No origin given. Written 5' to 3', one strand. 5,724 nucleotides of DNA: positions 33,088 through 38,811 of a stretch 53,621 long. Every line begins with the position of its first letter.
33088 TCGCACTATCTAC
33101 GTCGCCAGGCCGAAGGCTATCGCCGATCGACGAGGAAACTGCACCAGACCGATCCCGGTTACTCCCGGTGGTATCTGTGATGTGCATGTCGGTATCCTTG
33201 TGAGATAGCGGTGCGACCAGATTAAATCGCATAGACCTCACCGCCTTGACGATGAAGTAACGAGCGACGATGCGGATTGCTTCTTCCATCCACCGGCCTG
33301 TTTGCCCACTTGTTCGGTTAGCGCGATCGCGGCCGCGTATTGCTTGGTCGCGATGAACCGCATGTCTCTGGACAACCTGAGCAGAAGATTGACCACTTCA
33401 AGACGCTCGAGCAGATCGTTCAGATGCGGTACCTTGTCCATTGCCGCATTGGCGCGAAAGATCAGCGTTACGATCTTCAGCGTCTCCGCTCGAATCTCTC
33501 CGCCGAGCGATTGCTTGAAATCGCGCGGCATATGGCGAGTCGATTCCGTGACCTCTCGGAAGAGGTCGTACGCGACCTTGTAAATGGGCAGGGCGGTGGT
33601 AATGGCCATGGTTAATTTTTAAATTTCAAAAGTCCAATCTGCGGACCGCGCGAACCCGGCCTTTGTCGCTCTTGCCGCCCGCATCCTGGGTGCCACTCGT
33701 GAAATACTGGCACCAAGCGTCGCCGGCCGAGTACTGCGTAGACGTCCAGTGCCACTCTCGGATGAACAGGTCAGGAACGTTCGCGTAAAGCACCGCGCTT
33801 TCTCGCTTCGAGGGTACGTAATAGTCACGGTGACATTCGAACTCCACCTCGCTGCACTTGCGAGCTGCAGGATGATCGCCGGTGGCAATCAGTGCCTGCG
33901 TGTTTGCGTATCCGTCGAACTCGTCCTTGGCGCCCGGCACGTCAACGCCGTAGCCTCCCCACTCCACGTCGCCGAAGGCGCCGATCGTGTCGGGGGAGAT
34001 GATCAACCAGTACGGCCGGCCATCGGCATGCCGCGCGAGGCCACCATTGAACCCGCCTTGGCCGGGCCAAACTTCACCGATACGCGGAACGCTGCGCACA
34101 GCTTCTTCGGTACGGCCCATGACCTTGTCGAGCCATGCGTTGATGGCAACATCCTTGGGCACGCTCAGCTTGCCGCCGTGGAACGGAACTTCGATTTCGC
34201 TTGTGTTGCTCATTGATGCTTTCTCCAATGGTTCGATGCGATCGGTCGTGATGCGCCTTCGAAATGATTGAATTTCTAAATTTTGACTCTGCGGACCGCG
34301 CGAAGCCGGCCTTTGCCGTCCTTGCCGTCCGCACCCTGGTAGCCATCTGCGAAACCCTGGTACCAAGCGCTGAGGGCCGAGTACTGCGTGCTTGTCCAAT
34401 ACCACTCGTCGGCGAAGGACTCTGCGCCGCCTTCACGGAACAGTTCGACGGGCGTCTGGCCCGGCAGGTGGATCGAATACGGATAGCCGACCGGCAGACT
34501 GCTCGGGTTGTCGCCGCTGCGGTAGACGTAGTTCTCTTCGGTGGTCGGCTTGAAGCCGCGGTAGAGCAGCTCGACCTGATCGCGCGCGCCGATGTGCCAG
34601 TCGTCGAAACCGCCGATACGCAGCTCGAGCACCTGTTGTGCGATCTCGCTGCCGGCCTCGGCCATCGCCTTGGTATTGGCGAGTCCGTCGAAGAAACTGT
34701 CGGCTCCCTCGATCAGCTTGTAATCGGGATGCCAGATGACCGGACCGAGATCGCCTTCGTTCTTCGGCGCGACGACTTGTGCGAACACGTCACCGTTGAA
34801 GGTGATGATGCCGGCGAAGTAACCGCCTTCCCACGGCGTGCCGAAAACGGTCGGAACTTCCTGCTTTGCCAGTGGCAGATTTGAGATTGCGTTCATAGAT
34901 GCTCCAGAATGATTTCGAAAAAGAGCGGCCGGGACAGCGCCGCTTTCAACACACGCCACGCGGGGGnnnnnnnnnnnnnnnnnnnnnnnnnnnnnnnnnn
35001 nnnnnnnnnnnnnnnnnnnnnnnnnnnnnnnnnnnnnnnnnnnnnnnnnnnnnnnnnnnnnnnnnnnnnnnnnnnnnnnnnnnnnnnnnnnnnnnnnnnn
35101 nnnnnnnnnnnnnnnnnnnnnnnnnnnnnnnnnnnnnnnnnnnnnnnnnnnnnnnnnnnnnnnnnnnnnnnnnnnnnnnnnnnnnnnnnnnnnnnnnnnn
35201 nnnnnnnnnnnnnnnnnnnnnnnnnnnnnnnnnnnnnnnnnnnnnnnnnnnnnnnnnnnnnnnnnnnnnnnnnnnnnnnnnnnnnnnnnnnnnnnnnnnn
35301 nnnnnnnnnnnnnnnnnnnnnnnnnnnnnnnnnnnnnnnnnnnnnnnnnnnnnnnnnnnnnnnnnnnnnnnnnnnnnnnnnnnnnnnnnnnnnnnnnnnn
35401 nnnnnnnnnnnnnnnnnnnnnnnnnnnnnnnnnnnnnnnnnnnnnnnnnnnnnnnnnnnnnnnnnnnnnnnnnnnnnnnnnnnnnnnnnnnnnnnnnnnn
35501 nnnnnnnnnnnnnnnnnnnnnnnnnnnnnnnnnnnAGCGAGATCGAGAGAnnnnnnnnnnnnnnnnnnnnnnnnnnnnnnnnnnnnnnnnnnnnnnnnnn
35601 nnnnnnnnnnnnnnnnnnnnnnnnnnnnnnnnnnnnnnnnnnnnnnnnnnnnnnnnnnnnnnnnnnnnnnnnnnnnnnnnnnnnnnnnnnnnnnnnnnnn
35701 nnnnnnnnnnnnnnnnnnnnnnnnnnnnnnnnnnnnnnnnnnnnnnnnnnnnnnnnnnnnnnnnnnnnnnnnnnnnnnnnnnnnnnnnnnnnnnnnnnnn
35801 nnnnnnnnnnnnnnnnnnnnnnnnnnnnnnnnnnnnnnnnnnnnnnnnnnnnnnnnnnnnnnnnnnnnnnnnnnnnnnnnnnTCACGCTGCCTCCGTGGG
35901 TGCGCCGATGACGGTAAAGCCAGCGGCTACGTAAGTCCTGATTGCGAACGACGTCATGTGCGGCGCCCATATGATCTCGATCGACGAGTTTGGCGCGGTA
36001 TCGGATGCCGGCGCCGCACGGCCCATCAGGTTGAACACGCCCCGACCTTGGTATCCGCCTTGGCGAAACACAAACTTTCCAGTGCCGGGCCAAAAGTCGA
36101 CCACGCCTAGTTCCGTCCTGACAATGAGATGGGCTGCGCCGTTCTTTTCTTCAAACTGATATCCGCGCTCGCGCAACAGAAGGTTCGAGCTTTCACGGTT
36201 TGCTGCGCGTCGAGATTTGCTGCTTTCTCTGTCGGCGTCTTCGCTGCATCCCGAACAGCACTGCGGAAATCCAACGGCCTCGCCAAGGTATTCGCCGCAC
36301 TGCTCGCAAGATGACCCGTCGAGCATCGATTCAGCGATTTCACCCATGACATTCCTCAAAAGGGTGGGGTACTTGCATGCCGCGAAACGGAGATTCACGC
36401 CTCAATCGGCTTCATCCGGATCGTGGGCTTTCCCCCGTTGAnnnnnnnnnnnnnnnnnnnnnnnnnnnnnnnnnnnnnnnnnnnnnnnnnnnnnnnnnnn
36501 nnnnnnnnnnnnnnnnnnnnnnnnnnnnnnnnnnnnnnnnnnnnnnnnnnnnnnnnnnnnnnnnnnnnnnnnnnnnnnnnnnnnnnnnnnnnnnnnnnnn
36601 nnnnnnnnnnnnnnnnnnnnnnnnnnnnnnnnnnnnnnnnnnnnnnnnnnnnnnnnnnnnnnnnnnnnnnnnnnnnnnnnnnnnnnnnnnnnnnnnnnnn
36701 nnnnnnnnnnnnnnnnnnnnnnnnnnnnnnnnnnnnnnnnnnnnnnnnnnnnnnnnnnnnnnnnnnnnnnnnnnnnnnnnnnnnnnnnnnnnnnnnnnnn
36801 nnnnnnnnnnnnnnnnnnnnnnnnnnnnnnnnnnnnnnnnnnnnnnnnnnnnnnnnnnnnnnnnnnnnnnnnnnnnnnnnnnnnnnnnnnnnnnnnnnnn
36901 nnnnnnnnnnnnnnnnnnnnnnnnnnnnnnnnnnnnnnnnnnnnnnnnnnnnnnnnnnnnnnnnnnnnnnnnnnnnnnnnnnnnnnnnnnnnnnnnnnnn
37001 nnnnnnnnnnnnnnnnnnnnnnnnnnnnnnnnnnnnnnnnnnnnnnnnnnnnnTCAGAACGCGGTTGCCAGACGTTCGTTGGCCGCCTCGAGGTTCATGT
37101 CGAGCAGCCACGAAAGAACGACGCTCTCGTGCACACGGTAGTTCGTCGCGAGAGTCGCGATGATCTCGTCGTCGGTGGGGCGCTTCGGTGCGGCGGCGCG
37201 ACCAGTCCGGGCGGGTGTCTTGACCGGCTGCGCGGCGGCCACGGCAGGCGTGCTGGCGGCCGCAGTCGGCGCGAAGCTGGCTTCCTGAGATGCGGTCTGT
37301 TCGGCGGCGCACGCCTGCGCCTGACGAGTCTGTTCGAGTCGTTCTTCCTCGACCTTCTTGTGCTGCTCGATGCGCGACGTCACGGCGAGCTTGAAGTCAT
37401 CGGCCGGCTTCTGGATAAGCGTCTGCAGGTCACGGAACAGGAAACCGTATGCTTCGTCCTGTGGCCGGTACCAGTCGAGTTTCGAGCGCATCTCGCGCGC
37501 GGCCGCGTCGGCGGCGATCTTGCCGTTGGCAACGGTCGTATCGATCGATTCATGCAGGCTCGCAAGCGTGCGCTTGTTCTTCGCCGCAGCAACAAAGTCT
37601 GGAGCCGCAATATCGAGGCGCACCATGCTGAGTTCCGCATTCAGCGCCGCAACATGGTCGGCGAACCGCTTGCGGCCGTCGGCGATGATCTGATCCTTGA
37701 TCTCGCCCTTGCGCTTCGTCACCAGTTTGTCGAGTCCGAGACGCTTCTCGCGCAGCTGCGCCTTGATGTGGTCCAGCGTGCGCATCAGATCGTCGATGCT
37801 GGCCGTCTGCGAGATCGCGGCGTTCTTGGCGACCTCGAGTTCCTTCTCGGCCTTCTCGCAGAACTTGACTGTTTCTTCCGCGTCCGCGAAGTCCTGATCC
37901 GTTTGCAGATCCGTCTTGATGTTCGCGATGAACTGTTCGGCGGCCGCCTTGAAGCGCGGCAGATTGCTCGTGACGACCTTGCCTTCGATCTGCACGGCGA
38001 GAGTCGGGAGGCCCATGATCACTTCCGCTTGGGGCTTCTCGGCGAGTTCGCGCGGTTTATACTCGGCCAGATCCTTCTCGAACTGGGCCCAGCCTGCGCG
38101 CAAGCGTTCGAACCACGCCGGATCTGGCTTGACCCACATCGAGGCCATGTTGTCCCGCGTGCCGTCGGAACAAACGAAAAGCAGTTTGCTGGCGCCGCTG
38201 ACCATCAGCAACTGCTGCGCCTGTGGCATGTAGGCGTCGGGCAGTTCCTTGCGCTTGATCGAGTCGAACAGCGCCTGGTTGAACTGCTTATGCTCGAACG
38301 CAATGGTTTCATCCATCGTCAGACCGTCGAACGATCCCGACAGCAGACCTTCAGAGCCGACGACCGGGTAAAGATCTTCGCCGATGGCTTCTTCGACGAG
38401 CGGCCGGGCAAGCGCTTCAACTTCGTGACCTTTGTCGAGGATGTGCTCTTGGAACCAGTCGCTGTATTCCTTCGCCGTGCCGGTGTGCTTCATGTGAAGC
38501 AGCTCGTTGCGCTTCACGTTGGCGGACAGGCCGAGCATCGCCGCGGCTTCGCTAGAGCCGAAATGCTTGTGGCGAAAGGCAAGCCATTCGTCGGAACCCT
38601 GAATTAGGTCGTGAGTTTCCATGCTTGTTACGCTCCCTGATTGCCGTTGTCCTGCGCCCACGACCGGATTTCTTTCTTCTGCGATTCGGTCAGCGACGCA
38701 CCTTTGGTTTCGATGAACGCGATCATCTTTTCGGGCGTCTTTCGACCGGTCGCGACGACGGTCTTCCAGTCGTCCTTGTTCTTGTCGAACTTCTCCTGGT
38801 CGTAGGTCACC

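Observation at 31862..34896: Diversity-generating retroelement with mismatches confined to template adenines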

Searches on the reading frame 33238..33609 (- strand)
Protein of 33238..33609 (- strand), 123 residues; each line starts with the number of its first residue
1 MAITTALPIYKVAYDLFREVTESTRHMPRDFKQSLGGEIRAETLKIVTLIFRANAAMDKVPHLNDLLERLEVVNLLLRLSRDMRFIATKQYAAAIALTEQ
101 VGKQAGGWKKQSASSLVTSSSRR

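Call 6: search_protein_families(library=pfam, proteins=[window:33238-33609:-], max_evalue=0.01)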
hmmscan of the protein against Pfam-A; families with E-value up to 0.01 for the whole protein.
window:33238-33609:- (123 aa): 2 families
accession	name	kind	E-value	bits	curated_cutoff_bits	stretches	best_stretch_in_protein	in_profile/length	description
PF22296.2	bAvd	-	2e-14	54.4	40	1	14-111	8-106/107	bAvd-like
PF05635.17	23S_rRNA_IVP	-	0.0099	16.5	33.8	0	7-104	3-103/106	23S rRNA-intervening sequence protein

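Call 46: search_solved_structures(query=window:33238-33609:-, max_evalue=0.01)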
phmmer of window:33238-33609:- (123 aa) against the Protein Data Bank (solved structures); distinct sequences matched with E-value up to 0.01: 0.

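Call 50: find_encoding_contigs(protein=window:33238-33609:-, flank=10000, max_places=10)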
Protein window:33238-33609:- (123 aa): 12 contigs read that carry it; 8 places shown.
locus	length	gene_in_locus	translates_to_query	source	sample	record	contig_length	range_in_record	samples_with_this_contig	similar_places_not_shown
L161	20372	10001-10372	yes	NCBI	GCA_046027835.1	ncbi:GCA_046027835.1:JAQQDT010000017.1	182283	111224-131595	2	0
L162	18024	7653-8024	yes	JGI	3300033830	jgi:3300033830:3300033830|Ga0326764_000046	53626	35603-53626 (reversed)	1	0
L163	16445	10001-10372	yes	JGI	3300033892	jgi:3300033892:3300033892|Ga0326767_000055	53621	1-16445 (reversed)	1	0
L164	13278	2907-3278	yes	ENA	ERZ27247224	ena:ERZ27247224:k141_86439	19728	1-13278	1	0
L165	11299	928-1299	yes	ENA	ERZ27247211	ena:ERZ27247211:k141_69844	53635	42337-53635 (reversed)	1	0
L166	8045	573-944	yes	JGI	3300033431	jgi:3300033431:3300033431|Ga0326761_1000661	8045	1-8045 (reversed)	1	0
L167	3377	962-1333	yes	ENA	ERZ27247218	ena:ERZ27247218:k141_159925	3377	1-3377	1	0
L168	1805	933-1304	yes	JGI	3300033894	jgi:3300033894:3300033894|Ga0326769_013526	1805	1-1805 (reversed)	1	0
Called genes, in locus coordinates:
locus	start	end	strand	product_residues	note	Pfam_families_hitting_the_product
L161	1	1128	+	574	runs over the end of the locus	PF21374:WsaF_N, PF22772:WsaF_C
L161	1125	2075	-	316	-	-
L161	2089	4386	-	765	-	-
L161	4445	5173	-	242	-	-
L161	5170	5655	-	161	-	-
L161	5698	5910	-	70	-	-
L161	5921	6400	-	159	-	PF01832:Glucosaminidase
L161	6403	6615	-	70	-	-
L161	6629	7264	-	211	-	PF02843:GARS_C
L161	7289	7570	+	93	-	-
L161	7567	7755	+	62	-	-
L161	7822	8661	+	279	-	PF01145:Band_7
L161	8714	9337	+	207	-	PF07603:Lcl_C (weak)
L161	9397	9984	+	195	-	PF07603:Lcl_C (weak)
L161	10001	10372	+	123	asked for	PF22296:bAvd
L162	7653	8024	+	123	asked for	PF22296:bAvd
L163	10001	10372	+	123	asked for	PF22296:bAvd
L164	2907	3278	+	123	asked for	PF22296:bAvd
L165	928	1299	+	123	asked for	PF22296:bAvd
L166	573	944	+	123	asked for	PF22296:bAvd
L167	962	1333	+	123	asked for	PF22296:bAvd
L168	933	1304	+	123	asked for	PF22296:bAvd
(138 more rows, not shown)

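Call 73: search_protein_families(library=ncbifam, proteins=[window:33238-33609:-], max_evalue=0.001)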
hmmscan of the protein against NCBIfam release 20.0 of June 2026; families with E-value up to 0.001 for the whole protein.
window:33238-33609:- (123 aa): 1 family
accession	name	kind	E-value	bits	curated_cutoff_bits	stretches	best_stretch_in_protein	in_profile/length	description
NF033474.1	DivGenRetAVD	equivalog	9.1e-18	64.5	80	1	7-110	1-104/104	diversity-generating retroelement protein Avd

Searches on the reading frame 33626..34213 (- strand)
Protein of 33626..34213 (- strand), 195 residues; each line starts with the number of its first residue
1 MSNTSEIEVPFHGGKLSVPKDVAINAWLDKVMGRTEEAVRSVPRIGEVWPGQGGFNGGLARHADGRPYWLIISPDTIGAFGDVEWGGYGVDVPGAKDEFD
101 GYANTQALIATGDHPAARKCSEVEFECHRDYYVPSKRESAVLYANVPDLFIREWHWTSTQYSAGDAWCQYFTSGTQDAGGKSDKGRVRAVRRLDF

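Call 6: search_protein_families(library=pfam, proteins=[window:33626-34213:-], max_evalue=0.01)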
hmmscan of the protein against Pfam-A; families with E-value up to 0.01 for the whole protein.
window:33626-34213:- (195 aa): 1 family
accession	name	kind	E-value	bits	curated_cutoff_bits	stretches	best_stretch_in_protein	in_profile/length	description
PF07603.17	Lcl_C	-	0.00013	22.7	34.9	1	125-191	39-117/117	Lcl C-terminal domain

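Call 73: search_protein_families(library=ncbifam, proteins=[window:33626-34213:-], max_evalue=0.001)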
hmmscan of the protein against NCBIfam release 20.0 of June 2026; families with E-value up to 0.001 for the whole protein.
window:33626-34213:- (195 aa): 1 family
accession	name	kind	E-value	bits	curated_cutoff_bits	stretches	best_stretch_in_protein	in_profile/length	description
NF046116.1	adhesin_Lcl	equivalog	0.00097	17.8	500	0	126-192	362-430/431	collagen-like adhesin Lcl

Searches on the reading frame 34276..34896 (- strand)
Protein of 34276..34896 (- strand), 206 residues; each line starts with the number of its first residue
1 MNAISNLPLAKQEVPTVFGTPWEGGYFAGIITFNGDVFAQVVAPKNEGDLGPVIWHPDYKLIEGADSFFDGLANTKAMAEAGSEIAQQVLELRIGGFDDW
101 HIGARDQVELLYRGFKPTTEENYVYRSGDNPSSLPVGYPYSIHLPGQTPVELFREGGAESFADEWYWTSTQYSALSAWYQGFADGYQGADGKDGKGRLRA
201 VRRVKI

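Call 6: search_protein_families(library=pfam, proteins=[window:34276-34896:-], max_evalue=0.01)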
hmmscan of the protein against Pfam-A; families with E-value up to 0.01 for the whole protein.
window:34276-34896:- (206 aa): 1 family
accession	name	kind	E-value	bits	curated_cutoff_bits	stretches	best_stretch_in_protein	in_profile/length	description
PF07603.17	Lcl_C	-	2.8e-06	28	34.9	1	79-202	24-117/117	Lcl C-terminal domain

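Call 47: search_solved_structures(query=window:34276-34896:-, max_evalue=1)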
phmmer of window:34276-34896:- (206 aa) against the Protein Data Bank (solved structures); distinct sequences matched with E-value up to 1: 1.
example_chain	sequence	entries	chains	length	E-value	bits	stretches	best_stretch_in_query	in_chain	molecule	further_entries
2cum_A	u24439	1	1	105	0.4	13.4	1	130-176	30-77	Tenascin-X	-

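Call 73: search_protein_families(library=ncbifam, proteins=[window:34276-34896:-], max_evalue=0.001)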
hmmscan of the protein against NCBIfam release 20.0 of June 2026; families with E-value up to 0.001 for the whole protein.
window:34276-34896:- (206 aa): 0 families

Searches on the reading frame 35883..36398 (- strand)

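Call 23: search_protein_families(library=phrogs, proteins=[window:35883-36398:-], max_evalue=0.00001)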
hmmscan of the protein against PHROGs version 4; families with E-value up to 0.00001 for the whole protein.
window:35883-36398:- (171 aa): 1 family
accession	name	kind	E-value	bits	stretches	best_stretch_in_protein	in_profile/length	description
phrog_27571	-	unknown function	8.6e-06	27.2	0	58-124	19-83/110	-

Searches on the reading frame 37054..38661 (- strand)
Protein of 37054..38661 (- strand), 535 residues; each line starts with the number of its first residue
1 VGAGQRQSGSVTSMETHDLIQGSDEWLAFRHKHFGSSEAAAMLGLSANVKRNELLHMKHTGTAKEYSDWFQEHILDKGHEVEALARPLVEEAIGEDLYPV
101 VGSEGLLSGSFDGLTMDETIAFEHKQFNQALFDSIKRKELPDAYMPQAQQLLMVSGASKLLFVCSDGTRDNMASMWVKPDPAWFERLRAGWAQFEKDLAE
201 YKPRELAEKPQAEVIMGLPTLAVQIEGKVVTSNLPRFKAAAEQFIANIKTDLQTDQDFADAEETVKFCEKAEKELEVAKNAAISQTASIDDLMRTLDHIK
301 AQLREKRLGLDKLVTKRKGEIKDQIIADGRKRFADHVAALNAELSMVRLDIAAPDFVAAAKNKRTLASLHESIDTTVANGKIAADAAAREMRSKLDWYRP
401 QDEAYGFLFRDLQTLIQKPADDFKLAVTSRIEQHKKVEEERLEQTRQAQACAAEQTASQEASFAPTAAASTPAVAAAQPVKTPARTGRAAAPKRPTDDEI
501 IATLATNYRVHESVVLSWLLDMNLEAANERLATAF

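Call 23: search_protein_families(library=phrogs, proteins=[window:37054-38661:-], max_evalue=0.00001)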
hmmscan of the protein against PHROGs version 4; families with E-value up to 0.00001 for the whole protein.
window:37054-38661:- (535 aa): 4 families
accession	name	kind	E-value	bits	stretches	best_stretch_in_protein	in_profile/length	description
phrog_7655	-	DNA, RNA and nucleotide metabolism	1.3e-168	563.2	1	14-499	1-486/551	RecE-like recombination exonuclease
phrog_16197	-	unknown function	9.6e-24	85.3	1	221-502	4-282/314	-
phrog_434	-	DNA, RNA and nucleotide metabolism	1e-18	68.7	1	14-246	48-283/372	RecE-like recombination exonuclease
phrog_19855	-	head and packaging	1.8e-15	56.6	1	6-187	448-626/1257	virion structural protein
